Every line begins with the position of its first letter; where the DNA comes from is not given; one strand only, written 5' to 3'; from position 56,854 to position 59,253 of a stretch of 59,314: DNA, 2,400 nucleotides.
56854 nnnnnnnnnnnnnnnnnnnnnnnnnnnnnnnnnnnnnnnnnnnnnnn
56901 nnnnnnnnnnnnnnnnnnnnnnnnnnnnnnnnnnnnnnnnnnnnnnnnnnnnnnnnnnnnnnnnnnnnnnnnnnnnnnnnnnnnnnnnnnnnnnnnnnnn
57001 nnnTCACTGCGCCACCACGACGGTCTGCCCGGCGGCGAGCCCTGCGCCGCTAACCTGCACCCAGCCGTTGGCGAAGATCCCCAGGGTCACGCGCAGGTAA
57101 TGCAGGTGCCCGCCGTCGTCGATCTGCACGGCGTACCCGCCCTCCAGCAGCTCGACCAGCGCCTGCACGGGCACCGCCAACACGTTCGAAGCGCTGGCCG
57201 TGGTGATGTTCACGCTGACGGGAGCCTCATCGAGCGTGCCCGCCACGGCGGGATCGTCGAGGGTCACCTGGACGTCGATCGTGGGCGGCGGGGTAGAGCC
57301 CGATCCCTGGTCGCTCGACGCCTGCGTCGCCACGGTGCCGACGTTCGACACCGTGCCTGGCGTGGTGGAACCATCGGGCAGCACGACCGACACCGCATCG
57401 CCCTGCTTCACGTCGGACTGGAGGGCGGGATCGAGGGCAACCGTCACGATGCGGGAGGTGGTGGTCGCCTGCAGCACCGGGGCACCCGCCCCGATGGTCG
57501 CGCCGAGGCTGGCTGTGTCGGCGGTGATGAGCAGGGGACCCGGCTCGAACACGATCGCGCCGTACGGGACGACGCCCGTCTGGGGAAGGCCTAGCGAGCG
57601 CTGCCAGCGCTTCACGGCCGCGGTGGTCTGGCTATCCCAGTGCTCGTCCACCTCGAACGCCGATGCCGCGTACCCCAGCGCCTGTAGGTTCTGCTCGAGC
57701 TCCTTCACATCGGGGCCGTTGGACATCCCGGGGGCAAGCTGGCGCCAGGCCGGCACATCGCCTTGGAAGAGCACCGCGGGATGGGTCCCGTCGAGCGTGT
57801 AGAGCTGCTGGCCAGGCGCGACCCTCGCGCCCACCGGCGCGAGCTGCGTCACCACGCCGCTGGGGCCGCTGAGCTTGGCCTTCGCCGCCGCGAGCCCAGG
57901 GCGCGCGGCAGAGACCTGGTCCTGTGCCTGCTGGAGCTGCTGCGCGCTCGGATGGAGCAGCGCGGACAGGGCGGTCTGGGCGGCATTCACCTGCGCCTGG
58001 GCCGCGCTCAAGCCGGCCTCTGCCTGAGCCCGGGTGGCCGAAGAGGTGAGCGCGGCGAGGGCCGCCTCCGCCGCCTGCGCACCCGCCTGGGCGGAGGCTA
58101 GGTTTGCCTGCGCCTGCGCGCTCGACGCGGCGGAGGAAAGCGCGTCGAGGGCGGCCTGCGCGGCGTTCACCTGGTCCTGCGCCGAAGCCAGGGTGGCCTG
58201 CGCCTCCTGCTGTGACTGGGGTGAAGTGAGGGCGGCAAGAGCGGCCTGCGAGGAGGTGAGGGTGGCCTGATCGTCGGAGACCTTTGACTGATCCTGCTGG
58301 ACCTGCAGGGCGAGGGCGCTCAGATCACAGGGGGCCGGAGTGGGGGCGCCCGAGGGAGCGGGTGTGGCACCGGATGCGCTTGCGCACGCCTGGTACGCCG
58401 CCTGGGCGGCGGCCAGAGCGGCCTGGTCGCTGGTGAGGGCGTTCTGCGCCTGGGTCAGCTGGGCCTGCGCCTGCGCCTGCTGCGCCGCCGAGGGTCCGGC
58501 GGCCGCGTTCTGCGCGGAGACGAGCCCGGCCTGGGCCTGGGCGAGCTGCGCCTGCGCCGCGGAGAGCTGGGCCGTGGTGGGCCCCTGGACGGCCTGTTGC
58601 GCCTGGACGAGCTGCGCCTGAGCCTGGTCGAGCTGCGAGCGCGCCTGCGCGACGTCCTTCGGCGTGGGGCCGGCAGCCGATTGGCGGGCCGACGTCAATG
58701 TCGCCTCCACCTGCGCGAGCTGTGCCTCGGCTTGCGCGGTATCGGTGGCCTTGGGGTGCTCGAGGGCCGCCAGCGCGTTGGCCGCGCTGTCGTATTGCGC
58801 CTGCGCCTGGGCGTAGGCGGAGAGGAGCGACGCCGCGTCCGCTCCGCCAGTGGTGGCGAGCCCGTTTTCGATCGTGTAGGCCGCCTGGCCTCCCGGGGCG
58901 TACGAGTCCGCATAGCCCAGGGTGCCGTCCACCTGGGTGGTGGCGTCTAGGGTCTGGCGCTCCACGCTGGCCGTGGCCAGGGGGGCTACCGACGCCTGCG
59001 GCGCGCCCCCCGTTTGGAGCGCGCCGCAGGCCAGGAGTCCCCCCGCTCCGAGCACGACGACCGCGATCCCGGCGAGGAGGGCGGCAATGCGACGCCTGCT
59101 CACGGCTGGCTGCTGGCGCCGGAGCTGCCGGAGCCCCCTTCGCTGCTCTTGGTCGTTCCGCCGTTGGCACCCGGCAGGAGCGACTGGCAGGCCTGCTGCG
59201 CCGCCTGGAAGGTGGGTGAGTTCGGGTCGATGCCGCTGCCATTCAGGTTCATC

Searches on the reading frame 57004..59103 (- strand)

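Call 32: search_protein_families(library=pfam, proteins=[window:57004-59103:-], max_evalue=0.01)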
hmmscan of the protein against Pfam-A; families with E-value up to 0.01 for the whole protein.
window:57004-59103:- (699 aa): 1 family
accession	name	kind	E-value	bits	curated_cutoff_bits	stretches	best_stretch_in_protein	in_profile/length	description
PF01471.23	PG_binding_1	-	6.1e-13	49.2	23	1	462-512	1-49/57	Putative peptidoglycan binding domain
